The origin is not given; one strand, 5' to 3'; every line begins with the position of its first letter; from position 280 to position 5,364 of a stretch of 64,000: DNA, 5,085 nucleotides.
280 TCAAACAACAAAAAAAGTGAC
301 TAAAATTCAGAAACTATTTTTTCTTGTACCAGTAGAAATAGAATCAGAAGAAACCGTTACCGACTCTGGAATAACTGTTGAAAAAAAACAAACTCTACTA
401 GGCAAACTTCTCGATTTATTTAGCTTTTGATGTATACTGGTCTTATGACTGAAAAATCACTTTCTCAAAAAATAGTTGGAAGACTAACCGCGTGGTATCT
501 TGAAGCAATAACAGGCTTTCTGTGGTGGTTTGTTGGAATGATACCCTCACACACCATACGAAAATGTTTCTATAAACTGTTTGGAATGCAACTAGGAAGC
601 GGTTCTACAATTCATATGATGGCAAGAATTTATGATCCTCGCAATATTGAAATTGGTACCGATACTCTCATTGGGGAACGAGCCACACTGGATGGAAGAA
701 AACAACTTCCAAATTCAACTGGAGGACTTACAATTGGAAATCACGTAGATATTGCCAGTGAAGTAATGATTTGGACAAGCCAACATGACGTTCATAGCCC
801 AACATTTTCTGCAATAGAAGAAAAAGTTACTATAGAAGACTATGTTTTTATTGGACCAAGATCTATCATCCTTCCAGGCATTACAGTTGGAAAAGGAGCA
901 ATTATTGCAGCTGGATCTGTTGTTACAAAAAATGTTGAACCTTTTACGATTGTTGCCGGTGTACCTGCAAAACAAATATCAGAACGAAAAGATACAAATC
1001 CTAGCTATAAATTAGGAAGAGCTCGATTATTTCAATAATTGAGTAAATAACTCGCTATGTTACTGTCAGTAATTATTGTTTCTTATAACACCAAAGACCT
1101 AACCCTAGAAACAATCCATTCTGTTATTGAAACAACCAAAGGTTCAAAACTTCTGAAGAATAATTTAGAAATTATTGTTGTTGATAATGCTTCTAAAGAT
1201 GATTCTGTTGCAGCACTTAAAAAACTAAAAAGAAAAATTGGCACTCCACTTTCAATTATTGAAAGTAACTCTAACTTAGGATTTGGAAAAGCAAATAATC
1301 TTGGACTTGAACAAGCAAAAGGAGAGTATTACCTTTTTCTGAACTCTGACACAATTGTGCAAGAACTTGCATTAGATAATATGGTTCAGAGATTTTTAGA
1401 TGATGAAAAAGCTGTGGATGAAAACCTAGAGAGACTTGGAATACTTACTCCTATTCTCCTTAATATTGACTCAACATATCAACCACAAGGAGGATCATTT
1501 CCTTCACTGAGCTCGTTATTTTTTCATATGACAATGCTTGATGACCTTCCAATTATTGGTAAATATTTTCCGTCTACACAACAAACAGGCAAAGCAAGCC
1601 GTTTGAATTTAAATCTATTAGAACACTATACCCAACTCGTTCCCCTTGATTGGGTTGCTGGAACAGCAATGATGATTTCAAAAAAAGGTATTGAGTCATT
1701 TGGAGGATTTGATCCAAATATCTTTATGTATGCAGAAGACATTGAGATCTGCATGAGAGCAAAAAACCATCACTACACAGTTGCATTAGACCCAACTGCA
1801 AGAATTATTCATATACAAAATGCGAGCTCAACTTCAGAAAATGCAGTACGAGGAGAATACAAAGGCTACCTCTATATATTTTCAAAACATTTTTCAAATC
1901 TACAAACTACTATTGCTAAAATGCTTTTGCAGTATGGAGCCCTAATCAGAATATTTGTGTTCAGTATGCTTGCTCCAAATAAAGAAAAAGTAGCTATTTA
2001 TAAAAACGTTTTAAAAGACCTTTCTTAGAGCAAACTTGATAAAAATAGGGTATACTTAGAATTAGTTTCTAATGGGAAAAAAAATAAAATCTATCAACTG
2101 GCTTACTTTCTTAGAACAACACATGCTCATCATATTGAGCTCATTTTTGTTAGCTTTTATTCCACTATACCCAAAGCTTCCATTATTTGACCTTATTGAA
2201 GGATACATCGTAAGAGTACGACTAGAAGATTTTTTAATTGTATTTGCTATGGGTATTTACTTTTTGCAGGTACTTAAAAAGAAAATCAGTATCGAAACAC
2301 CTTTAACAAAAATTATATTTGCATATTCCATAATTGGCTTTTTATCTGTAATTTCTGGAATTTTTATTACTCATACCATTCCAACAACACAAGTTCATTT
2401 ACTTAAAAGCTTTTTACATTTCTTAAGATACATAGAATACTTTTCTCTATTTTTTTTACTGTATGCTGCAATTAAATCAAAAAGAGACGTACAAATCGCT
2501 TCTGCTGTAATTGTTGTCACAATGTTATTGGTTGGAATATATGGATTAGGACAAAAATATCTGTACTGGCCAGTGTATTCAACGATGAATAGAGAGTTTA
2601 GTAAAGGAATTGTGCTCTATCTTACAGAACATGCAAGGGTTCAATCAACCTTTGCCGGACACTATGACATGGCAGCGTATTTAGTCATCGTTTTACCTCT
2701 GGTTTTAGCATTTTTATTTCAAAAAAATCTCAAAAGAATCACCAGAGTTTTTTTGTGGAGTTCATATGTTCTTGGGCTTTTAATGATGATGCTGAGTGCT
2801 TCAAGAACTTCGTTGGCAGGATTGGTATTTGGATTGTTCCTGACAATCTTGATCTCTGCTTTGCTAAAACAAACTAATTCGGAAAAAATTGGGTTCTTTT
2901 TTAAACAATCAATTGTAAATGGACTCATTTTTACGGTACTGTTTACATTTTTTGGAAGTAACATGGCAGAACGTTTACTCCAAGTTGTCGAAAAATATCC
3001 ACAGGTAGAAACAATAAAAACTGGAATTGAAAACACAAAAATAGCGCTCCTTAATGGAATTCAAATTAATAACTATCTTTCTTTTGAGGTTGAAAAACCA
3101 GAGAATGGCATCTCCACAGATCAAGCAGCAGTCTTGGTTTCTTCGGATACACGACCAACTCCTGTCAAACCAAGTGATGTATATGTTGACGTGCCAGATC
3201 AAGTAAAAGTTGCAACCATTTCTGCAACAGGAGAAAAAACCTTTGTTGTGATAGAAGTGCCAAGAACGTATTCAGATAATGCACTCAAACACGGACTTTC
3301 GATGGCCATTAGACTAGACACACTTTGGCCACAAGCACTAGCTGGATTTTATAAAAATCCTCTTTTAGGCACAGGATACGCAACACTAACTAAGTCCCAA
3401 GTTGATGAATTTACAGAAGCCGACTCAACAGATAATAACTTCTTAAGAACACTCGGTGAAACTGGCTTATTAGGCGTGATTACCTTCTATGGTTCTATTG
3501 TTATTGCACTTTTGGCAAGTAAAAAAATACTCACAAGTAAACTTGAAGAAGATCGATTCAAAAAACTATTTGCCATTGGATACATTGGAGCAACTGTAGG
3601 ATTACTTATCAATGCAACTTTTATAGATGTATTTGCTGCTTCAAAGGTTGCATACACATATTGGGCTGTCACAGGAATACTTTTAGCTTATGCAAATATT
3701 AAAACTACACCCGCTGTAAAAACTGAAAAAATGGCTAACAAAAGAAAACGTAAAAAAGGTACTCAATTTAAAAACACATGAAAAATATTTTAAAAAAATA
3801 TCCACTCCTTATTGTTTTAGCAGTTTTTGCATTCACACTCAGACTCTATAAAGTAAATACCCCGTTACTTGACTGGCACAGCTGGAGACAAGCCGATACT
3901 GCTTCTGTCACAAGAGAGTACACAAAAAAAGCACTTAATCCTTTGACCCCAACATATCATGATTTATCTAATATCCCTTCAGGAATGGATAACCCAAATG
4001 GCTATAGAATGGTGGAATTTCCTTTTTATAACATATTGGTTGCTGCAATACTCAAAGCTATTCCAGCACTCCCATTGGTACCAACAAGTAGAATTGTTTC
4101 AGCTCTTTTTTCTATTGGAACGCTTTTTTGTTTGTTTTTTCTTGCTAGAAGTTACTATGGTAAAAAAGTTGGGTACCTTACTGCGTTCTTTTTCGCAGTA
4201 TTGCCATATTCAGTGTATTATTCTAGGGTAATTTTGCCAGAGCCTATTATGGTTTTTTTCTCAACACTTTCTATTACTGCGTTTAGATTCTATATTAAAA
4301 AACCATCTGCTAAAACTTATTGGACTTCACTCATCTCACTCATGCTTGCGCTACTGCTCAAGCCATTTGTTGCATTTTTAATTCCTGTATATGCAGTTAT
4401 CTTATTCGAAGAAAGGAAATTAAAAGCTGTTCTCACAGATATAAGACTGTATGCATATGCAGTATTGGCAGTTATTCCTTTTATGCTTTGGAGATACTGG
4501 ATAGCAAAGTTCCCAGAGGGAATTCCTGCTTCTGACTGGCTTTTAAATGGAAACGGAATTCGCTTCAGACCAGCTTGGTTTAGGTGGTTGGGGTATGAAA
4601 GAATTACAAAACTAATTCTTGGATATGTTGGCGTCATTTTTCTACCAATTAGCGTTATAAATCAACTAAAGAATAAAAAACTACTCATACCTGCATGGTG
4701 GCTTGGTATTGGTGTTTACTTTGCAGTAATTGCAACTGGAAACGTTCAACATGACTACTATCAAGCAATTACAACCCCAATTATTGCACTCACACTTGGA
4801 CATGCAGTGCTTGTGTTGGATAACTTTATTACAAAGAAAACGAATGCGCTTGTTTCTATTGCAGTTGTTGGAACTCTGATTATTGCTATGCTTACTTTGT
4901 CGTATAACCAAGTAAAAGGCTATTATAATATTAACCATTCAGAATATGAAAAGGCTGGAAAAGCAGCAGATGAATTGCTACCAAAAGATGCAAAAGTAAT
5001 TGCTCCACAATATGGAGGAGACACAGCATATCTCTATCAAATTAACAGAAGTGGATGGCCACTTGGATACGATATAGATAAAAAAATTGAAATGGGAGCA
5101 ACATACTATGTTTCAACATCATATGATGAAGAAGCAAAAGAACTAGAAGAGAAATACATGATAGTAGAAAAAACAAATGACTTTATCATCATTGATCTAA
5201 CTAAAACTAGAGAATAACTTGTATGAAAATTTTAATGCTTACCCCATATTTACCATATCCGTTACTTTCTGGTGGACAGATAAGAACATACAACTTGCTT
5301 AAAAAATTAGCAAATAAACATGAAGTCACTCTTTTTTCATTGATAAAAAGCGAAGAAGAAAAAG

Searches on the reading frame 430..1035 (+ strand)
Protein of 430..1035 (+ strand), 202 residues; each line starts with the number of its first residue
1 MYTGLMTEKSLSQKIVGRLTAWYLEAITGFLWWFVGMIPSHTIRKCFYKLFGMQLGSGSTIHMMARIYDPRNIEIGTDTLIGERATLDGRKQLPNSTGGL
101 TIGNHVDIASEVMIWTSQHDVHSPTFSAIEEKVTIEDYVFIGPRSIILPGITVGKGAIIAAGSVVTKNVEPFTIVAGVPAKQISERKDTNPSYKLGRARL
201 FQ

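Call 27: search_protein_families(library=pfam, proteins=[window:430-1035:+], max_evalue=0.001)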
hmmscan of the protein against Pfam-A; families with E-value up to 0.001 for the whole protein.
window:430-1035:+ (202 aa): 3 families
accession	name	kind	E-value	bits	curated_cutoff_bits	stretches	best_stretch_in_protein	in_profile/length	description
PF00132.30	Hexapep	-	7.2e-14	51.2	27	1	133-167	2-36/36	Bacterial transferase hexapeptide (six repeats)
PF14602.12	Hexapep_2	-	2.4e-11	43.6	27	1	133-167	2-34/34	Hexapeptide repeat of succinyl-transferase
PF25084.1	LbH_EIF2B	-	2.4e-05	24.8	54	1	70-169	13-97/105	EIF2B subunit epsilon LbH domain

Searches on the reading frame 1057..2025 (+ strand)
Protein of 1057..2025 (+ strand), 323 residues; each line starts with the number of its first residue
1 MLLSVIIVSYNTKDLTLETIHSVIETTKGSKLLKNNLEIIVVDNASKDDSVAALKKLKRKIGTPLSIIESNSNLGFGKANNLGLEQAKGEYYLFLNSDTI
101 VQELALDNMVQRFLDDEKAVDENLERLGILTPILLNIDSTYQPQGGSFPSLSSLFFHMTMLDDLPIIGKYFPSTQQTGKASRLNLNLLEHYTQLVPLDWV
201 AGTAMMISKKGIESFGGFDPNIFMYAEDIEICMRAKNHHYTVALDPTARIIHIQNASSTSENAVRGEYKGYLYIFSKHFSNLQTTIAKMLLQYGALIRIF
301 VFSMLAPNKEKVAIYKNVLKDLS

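Call 27: search_protein_families(library=pfam, proteins=[window:1057-2025:+], max_evalue=0.001)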
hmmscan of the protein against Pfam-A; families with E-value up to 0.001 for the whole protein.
window:1057-2025:+ (323 aa): 5 families
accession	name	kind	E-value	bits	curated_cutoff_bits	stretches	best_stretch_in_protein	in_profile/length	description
PF00535.33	Glycos_transf_2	-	4.4e-24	85.7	23.3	1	4-119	1-109/168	Glycosyl transferase family 2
PF13641.12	Glyco_tranf_2_3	-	1.1e-11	45.7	27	1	3-255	3-214/230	Glycosyltransferase like family 2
PF10111.15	Glyco_tranf_2_2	-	4.7e-10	39.8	27.3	1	5-275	2-232/276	Glycosyltransferase like family 2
PF13506.12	Glyco_transf_21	-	1.8e-05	24.7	21.7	0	194-249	96-152/174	Glycosyl transferase family 21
PF13632.12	Glyco_trans_2_3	-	0.0003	21.1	27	0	199-252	72-120/198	Glycosyl transferase family group 2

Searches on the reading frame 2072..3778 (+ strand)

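Call 27: search_protein_families(library=pfam, proteins=[window:2072-3778:+], max_evalue=0.001)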
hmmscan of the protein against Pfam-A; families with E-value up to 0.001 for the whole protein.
window:2072-3778:+ (569 aa): 1 family
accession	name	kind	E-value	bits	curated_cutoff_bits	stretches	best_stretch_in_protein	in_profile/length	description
PF04932.20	Wzy_C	-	9.2e-06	25.9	31.7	1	409-472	79-148/149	O-Antigen ligase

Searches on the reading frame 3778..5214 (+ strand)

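Call 27: search_protein_families(library=pfam, proteins=[window:3778-5214:+], max_evalue=0.001)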
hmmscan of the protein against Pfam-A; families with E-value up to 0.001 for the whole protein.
window:3778-5214:+ (479 aa): 2 families
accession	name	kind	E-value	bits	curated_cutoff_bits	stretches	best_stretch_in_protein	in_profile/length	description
PF13231.12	PMT_2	-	3e-10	41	26.1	1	105-238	25-160/160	Dolichyl-phosphate-mannose-protein mannosyltransferase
PF02366.24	PMT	-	6.2e-07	29.7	22.7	1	105-238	86-233/245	Dolichyl-phosphate-mannose-protein mannosyltransferase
